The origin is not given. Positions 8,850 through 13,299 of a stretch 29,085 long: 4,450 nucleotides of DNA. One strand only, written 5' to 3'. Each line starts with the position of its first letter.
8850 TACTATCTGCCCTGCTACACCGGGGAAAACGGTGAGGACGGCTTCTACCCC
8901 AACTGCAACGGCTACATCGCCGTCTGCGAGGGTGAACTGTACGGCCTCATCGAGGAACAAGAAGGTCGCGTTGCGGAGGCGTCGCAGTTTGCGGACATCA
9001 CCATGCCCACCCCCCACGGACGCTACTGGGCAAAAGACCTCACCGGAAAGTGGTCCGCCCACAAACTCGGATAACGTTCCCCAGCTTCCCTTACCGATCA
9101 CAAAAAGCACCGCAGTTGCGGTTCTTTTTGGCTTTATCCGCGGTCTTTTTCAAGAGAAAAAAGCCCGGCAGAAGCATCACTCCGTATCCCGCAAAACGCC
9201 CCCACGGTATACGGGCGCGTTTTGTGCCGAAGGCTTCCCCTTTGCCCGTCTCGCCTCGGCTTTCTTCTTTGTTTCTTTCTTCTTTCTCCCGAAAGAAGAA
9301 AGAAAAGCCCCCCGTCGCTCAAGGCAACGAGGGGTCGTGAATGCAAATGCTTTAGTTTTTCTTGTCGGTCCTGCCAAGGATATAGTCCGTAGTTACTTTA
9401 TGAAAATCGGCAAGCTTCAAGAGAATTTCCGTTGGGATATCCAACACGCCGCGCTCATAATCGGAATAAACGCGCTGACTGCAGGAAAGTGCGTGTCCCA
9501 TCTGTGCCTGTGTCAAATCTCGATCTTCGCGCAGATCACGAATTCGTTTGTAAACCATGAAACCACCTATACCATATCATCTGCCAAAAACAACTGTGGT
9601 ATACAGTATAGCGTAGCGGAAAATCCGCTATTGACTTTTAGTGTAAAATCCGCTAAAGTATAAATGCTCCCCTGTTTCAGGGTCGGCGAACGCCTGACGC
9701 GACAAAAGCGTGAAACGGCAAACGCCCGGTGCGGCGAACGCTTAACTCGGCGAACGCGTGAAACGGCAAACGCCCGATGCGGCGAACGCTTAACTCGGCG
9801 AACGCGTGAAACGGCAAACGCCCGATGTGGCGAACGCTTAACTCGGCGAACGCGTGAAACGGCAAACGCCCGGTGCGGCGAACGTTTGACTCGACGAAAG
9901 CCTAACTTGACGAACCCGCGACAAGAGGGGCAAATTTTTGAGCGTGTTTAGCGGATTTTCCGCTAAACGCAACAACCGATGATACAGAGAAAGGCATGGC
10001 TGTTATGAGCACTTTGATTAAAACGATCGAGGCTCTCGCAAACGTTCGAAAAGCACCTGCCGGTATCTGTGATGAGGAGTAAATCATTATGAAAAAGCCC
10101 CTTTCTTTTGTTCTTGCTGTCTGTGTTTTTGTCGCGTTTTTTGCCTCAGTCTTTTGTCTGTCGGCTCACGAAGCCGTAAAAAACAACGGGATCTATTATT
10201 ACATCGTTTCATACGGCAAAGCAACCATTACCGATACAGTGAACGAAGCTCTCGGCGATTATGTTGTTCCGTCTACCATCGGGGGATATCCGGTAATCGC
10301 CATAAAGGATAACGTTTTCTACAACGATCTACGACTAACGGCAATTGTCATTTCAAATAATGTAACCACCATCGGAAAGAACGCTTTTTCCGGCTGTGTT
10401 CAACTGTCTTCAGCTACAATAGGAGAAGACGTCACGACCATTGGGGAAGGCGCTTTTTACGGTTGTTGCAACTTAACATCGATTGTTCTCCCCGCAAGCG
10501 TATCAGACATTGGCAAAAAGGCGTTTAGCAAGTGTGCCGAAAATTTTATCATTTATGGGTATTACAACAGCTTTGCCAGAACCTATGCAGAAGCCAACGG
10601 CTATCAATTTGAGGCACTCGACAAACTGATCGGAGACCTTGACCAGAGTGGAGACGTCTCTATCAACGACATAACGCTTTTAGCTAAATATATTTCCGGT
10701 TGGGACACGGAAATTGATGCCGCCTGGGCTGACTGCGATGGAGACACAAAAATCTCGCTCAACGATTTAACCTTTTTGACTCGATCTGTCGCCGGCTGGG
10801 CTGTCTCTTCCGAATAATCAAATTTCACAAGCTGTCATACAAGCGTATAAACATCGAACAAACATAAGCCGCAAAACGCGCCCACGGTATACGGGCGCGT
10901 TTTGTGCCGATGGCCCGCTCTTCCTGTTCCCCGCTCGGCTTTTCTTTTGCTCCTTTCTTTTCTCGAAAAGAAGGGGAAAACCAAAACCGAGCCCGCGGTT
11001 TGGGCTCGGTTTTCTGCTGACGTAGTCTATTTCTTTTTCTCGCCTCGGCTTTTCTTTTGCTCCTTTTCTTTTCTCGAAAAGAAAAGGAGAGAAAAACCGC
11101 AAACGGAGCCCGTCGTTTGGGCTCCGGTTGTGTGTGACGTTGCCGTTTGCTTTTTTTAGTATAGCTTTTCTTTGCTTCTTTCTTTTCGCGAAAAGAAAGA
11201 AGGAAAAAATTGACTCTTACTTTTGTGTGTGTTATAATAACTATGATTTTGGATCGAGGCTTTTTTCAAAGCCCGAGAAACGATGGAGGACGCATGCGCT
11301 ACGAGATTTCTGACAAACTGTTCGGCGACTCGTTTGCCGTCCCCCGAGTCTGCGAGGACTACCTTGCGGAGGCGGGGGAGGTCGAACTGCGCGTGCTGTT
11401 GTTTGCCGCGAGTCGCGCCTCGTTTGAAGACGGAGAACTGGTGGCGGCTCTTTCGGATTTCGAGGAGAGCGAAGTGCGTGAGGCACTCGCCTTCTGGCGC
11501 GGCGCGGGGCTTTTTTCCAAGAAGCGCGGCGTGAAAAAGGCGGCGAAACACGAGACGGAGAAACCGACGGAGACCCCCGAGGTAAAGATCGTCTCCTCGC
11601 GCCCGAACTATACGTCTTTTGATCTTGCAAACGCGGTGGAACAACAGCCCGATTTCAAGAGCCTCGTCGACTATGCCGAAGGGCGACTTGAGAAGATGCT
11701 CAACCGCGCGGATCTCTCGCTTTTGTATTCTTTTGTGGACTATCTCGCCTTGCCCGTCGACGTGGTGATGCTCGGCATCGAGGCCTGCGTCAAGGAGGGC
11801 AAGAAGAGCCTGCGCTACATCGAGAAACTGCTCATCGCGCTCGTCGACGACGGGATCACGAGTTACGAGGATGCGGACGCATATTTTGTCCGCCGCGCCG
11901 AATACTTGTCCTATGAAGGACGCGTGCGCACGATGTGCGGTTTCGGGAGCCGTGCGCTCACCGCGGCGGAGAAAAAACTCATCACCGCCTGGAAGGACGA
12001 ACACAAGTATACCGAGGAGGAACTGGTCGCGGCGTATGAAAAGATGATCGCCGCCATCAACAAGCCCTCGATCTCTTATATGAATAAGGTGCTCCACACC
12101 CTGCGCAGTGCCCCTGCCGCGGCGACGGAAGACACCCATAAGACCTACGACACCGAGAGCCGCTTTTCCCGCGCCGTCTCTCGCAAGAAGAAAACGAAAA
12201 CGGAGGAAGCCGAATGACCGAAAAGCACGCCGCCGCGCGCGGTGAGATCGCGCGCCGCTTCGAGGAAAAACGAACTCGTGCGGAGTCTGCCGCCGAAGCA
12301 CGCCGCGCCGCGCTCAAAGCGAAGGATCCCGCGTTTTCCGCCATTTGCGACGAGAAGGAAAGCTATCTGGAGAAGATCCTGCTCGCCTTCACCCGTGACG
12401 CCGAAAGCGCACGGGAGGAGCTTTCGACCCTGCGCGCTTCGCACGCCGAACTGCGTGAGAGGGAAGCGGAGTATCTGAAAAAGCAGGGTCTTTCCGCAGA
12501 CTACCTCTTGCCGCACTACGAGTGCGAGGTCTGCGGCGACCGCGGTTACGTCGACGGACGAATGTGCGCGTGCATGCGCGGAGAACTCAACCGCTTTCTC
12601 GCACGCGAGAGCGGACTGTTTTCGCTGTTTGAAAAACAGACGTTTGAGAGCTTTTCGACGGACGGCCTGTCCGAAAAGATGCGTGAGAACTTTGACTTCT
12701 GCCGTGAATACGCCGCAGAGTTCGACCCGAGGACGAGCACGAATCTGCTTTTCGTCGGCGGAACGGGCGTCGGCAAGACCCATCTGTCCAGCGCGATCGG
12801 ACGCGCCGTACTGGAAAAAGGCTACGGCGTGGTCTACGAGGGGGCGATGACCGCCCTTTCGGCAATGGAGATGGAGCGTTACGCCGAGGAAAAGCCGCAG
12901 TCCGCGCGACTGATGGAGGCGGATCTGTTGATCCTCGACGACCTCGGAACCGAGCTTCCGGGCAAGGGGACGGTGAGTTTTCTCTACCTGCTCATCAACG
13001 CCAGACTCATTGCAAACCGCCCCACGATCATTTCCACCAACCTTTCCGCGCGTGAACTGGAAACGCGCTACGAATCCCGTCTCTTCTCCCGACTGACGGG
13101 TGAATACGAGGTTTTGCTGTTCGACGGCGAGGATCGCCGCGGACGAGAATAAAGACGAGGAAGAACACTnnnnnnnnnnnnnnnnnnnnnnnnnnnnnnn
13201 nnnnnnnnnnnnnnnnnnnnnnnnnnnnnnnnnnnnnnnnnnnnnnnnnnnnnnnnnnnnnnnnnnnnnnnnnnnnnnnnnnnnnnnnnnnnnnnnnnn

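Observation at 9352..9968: Phage-like genetic switch: XRE regulator with three 17-bp operators, one distal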

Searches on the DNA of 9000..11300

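Call 14: search_rna_families(source=window, start=9000, end=11300, threshold=evalue, max_evalue=1)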
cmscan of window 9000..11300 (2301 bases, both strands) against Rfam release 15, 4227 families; matches with E-value up to 1: 23.
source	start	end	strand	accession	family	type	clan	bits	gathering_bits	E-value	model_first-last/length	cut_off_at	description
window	11045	11100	-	RF04239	mir-4679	Gene; miRNA;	-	27.2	88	0.022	1-75/75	no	mir-4679 microRNA precursor family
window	11041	11105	-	RF03734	mir-4773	Gene; miRNA;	-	25.2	100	0.14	1-78/78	no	mir-4773 microRNA precursor family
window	11056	11095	+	RF03794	MIR5298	Gene; miRNA;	-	25.1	70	0.46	1-80/80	no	MIR5298 microRNA precursor family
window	11054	11093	-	RF03794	MIR5298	Gene; miRNA;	-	24.4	70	0.7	1-80/80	no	MIR5298 microRNA precursor family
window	11039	11107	-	RF03578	mir-3910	Gene; miRNA;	-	24.3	95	0.08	1-82/82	no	mir-3910 microRNA precursor family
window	11049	11096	+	RF03578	mir-3910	Gene; miRNA;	-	23.3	95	0.15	1-82/82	no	mir-3910 microRNA precursor family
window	11045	11100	+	RF04239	mir-4679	Gene; miRNA;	-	23.2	88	0.24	1-75/75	no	mir-4679 microRNA precursor family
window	11039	11103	-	RF03872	MIR6426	Gene; miRNA;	-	22.8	96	0.22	1-84/84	no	MIR6426 microRNA precursor family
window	11042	11103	-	RF03861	mir-4484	Gene; miRNA;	-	22.6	90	0.62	1-89/89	no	mir-4484 microRNA precursor family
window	11164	11215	+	RF03566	mir-4875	Gene; miRNA;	-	22.5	90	0.22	1-73/73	no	mir-4875 microRNA precursor family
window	11168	11209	+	RF03578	mir-3910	Gene; miRNA;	-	22.4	95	0.27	1-82/82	no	mir-3910 microRNA precursor family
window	9273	9304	-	RF04239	mir-4679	Gene; miRNA;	-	21.2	88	0.8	1-75/75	no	mir-4679 microRNA precursor family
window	9273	9304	+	RF04239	mir-4679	Gene; miRNA;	-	21.2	88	0.82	1-75/75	no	mir-4679 microRNA precursor family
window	11040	11104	-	RF03323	mir-3613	Gene; miRNA;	-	20.8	91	0.37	1-86/86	no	mir-3613 microRNA precursor family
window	11158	11215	+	RF03313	mir-1468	Gene; miRNA;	-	20.7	95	0.96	1-86/86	no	mir-1468 microRNA precursor family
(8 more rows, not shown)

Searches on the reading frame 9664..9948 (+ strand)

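Call 13: search_protein_families(library=pfam, proteins=[window:9664-9948:+], max_evalue=0.01)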
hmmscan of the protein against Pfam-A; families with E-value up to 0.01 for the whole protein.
window:9664-9948:+ (95 aa): 2 families
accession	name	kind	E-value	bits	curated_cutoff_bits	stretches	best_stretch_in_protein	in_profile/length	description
PF08017.16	Fibrinogen_BP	-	1.1e-07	31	50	1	11-90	255-334/425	Fibrinogen binding protein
PF08940.17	DUF1918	-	0.0023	17.9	24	0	68-93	2-27/58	Domain of unknown function (DUF1918)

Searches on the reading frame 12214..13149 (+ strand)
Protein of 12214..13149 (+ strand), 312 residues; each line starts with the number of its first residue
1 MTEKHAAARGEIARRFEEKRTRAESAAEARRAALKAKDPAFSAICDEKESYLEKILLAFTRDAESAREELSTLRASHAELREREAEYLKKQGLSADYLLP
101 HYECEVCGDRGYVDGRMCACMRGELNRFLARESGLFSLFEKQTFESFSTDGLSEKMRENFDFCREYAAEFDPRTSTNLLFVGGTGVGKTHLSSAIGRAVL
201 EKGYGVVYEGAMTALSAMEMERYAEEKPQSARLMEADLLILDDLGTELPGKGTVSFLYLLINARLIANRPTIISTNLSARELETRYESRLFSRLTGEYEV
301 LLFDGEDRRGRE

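Call 13: search_protein_families(library=pfam, proteins=[window:12214-13149:+], max_evalue=0.01)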
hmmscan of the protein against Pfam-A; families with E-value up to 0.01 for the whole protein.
window:12214-13149:+ (312 aa): 2 families
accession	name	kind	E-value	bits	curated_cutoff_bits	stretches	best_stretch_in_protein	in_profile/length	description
PF01695.23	IstB_IS21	-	3.1e-13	50.2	24.1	1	174-282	91-199/238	IstB-like ATP binding protein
PF00308.24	Bac_DnaA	-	5.2e-08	33.7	23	1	141-295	4-156/162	Bacterial DnaA ATPAse domain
